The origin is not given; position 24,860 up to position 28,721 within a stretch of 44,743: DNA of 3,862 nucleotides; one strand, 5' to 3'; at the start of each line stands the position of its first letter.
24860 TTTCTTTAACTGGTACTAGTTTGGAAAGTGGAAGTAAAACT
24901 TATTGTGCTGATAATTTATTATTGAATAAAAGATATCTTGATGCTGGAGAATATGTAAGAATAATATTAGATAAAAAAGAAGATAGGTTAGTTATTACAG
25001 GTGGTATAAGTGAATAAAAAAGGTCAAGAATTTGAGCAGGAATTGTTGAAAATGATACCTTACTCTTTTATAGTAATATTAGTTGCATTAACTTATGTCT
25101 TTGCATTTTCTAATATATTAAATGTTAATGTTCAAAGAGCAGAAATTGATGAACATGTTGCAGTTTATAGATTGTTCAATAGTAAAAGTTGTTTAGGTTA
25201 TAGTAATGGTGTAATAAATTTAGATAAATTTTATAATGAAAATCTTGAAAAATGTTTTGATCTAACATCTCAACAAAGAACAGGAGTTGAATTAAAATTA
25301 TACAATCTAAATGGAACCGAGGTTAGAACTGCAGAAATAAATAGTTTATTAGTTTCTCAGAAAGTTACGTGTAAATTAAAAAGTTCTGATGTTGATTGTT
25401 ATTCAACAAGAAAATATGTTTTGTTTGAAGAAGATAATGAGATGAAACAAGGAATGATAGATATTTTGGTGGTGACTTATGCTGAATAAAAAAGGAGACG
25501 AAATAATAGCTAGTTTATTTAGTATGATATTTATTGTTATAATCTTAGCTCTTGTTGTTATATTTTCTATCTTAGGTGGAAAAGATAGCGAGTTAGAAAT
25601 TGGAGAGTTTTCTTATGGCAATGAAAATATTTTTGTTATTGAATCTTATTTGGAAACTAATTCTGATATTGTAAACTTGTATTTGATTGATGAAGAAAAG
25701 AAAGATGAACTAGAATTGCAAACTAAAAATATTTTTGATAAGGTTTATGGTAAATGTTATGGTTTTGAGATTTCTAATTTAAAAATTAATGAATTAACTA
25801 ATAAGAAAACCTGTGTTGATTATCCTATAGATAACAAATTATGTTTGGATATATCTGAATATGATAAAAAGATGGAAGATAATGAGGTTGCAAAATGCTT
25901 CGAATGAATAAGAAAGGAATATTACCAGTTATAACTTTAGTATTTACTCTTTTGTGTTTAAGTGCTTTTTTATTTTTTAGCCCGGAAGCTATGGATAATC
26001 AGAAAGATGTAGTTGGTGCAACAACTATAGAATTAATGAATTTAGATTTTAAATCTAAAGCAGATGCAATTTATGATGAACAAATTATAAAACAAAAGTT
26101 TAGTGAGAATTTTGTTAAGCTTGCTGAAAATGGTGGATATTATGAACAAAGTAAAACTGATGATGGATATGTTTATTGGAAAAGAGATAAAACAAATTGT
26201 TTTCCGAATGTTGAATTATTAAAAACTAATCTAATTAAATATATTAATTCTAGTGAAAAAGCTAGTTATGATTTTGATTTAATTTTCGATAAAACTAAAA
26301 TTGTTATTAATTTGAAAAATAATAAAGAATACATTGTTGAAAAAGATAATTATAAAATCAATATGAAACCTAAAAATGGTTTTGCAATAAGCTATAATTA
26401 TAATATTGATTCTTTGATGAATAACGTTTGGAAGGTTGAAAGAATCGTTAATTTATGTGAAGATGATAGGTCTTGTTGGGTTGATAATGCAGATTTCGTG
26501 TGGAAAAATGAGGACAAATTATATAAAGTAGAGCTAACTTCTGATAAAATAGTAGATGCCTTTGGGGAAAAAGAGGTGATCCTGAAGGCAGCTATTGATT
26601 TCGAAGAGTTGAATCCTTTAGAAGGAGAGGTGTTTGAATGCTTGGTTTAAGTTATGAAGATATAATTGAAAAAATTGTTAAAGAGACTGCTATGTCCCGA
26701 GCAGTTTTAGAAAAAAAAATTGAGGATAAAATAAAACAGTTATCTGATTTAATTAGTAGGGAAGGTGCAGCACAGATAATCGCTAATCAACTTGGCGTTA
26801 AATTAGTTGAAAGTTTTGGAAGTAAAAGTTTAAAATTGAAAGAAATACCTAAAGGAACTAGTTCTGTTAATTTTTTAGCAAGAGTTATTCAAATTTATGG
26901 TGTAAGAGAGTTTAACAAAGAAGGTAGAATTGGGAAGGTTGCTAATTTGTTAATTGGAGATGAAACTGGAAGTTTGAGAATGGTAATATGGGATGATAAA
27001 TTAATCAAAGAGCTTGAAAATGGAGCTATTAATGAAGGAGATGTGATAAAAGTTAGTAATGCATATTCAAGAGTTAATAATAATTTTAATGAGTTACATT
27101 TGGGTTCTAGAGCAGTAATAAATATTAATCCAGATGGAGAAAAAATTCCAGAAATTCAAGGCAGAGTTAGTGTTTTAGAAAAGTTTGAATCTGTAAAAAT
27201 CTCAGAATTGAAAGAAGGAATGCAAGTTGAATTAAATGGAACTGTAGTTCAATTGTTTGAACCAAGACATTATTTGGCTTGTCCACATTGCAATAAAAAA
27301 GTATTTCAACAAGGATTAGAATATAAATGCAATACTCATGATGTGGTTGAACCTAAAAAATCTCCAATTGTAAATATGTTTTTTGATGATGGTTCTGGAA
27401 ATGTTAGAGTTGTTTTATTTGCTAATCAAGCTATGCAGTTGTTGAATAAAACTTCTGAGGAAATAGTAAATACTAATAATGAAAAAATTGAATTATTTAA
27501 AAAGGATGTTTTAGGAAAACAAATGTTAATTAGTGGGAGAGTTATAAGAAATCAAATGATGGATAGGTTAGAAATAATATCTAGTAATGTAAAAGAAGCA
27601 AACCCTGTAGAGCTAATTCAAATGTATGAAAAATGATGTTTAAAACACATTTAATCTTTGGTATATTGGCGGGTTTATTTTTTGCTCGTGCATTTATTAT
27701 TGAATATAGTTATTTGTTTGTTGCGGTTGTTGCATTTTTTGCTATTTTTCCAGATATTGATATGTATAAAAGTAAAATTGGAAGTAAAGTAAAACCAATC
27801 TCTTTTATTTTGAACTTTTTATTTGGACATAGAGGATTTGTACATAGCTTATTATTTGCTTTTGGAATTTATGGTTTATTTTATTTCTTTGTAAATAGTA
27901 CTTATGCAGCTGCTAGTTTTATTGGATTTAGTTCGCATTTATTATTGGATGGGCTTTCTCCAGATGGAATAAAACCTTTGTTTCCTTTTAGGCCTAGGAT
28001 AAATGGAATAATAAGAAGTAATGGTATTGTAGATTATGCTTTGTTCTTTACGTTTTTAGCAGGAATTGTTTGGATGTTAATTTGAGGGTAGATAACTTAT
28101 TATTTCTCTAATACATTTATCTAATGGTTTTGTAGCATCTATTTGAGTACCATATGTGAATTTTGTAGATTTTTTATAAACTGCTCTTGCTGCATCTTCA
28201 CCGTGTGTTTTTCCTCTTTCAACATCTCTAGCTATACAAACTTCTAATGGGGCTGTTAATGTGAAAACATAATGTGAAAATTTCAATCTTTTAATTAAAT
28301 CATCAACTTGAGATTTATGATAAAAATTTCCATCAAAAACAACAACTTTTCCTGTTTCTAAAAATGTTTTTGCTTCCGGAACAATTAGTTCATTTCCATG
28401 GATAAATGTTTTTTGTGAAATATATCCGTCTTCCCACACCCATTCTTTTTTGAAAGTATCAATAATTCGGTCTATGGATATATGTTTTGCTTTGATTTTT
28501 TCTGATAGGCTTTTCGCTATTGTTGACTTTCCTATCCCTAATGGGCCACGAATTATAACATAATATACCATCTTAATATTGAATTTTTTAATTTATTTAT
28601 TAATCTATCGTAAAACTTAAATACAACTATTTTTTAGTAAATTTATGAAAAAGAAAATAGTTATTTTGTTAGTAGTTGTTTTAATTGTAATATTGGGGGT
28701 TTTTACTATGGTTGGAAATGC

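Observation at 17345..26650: Compact type IV pilus-like machine: oversized ATPase, oversized platform protein and a train of eleven small genes (ten KKG-leader pilin-like)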

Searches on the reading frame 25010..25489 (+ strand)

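Call 3: search_protein_families(library=pfam, proteins=[window:25010-25489:+], max_evalue=0.1)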
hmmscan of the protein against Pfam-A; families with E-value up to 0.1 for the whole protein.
window:25010-25489:+ (159 aa): 0 families

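Call 58: search_protein_families(library=pfam, proteins=[window:25010-25489:+], max_evalue=10)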
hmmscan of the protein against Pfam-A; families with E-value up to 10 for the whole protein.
window:25010-25489:+ (159 aa): 1 family
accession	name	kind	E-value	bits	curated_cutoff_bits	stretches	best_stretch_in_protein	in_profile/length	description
PF08512.18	Rttp106-like_middle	-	0.16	12.8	25.5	1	118-140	2-25/91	Histone chaperone Rttp106-like, middle domain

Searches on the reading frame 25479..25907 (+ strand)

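Call 3: search_protein_families(library=pfam, proteins=[window:25479-25907:+], max_evalue=0.1)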
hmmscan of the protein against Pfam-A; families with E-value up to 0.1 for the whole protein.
window:25479-25907:+ (142 aa): 2 families
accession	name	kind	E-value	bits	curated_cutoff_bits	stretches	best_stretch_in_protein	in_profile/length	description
PF25365.1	DUF7881_N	-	0.058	13.7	27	1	56-94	21-59/135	Domain of unknown function (DUF7881) N-terminal domain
PF13212.11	DUF4020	-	0.098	12.8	22.7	0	70-114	89-132/182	Domain of unknown function (DUF4020)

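Call 4: search_protein_families(library=ncbifam, proteins=[window:25479-25907:+], max_evalue=0.1)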
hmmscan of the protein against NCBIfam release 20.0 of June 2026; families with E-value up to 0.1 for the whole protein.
window:25479-25907:+ (142 aa): 0 families

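Call 58: search_protein_families(library=pfam, proteins=[window:25479-25907:+], max_evalue=10)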
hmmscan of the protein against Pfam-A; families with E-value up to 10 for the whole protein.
window:25479-25907:+ (142 aa): 4 families
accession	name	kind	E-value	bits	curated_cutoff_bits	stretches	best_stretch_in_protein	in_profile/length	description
PF25365.1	DUF7881_N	-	0.058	13.7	27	1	56-94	21-59/135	Domain of unknown function (DUF7881) N-terminal domain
PF13212.11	DUF4020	-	0.098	12.8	22.7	1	70-114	89-132/182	Domain of unknown function (DUF4020)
PF12820.12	BRCT_assoc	-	0.12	12.6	27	1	69-111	96-138/164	Serine-rich domain associated with BRCT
PF16964.10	TadF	-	0.14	12.5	27.3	1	4-123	6-120/178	Putative tight adherence pilin protein F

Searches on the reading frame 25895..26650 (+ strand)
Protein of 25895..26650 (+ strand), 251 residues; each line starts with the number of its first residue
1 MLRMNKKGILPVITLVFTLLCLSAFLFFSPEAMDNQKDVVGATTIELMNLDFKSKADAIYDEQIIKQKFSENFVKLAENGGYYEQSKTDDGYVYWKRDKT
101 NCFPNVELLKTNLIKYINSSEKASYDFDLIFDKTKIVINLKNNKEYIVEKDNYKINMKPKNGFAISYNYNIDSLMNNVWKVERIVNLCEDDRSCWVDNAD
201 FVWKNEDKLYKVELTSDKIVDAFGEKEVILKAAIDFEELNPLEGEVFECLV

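Call 3: search_protein_families(library=pfam, proteins=[window:25895-26650:+], max_evalue=0.1)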
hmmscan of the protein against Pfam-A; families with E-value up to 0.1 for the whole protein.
window:25895-26650:+ (251 aa): 1 family
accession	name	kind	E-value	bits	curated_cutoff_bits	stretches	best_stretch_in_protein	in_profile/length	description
PF00337.29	Gal-bind_lectin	-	0.087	12.7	22.1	0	107-167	32-88/132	Galactoside-binding lectin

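Call 4: search_protein_families(library=ncbifam, proteins=[window:25895-26650:+], max_evalue=0.1)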
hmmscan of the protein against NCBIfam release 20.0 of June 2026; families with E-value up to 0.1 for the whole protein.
window:25895-26650:+ (251 aa): 0 families

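Call 58: search_protein_families(library=pfam, proteins=[window:25895-26650:+], max_evalue=10)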
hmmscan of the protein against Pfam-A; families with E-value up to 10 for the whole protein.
window:25895-26650:+ (251 aa): 1 family
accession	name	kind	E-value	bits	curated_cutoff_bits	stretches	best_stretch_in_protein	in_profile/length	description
PF00337.29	Gal-bind_lectin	-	0.087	12.7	22.1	1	107-167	32-88/132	Galactoside-binding lectin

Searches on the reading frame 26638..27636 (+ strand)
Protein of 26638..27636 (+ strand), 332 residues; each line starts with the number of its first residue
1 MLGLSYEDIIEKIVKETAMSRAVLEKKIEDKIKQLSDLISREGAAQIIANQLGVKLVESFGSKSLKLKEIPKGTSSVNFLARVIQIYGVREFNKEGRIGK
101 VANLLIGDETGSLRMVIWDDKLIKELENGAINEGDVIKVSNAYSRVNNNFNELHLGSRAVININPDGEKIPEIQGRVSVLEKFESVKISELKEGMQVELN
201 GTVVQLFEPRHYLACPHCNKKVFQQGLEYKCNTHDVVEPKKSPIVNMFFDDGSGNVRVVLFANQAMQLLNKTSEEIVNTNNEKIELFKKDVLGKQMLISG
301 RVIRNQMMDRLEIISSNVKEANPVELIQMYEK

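Call 20: search_protein_families(library=pfam, proteins=[window:26638-27636:+], max_evalue=10)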
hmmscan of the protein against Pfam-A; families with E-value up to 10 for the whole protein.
window:26638-27636:+ (332 aa): 8 families
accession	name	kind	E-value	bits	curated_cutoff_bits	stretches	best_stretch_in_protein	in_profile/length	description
PF08646.16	Rep_fac-A_C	-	4e-11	43.3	28.5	1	208-302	14-116/146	Replication factor-A C terminal domain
PF01336.31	tRNA_anti-codon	-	1.1e-08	35.3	27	2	96-140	12-54/75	OB-fold nucleic acid binding domain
PF17244.8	CDC24_OB3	-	0.00011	22.5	25.4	1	73-145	5-76/216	Cell division control protein 24, OB domain 3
PF21473.3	Ssb-like_OB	-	0.0067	17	24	1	78-122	9-62/97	Single-stranded DNA binding protein Ssb-like, OB fold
PF09999.14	DUF2240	-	0.096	12.8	22.3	1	7-55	88-136/144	Uncharacterized protein conserved in archaea (DUF2240)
PF08683.16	CAMSAP_CKK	-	0.12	12.8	27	1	215-320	8-101/119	Microtubule-binding calmodulin-regulated spectrin-associated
PF11105.14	CCAP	-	0.15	12.5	27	1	231-290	28-85/128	Arthropod cardioacceleratory peptide 2a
PF08063.17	Zn_ribbon_PADR1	-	0.32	11.3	25.1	1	214-233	4-24/42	PADR1 domain, zinc ribbon fold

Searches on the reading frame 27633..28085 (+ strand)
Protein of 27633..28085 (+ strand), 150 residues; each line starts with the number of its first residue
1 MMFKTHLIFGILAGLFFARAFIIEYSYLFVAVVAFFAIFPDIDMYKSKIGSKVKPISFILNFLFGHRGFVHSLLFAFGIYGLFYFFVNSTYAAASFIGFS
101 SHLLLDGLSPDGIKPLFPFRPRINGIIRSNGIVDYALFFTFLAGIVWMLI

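Call 51: search_protein_families(library=pfam, proteins=[window:27633-28085:+], max_evalue=0.001)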
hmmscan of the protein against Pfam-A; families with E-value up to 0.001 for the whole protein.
window:27633-28085:+ (150 aa): 1 family
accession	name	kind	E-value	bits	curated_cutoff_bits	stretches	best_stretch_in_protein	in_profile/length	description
PF04307.19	YdjM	-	1.5e-26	93.4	29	1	1-130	1-133/176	YdjM inner membrane protein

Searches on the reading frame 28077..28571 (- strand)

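Call 51: search_protein_families(library=pfam, proteins=[window:28077-28571:-], max_evalue=0.001)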
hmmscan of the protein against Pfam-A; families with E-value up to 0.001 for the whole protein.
window:28077-28571:- (164 aa): 7 families
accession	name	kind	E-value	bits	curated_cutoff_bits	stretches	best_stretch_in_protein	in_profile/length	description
PF13671.12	AAA_33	-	4.2e-10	40.5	27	1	5-134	2-135/143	AAA domain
PF13238.12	AAA_18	-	5.2e-08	33.8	29.4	1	5-125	1-117/128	AAA domain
PF08433.16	KTI12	-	9.5e-06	25.7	22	1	5-123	4-123/271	Chromatin associated protein KTI12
PF13207.12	AAA_17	-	0.00016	22.4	27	1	9-126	2-128/136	AAA domain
PF07931.18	CPT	-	0.00019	21.7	22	1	5-159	4-169/172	Chloramphenicol phosphotransferase-like protein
PF20720.3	nSTAND3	-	0.00035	20.7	27.2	1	4-39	19-53/155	Novel STAND NTPase 3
PF00910.28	RNA_helicase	-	0.00058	20.8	21.5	0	5-57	1-54/105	RNA helicase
